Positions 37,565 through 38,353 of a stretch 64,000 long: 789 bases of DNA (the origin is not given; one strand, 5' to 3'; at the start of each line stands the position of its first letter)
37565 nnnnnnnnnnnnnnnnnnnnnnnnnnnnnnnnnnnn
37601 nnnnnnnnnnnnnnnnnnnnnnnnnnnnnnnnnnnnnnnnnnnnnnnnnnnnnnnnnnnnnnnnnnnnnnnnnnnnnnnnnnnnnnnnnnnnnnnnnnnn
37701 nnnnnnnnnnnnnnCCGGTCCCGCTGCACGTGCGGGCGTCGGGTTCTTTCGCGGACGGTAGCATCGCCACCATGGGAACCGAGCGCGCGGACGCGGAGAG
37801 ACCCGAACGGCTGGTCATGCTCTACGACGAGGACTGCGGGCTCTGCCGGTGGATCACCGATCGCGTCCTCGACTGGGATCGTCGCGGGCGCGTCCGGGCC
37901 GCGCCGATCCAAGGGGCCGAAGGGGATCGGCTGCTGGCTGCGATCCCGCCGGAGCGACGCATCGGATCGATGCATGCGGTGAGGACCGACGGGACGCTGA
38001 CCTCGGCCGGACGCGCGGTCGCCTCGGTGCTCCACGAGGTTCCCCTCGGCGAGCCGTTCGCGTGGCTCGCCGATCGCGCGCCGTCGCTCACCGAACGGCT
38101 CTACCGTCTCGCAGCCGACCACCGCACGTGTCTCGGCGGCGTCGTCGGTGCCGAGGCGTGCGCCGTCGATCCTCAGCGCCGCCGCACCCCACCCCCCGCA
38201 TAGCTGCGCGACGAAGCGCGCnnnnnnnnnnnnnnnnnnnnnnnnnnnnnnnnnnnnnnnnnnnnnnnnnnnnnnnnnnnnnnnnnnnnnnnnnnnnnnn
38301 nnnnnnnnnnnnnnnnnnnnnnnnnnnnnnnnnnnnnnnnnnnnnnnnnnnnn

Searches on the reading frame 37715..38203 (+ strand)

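Call 13: search_protein_families(library=pfam, proteins=[window:37715-38203:+], max_evalue=0.00001)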
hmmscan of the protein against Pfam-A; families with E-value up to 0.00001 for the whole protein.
window:37715-38203:+ (162 aa): 1 family
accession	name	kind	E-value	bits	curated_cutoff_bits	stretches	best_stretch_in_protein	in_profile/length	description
PF04134.17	DCC1-like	-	3.9e-12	47.8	27.8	1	36-141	2-111/113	DCC1-like thiol-disulfide oxidoreductase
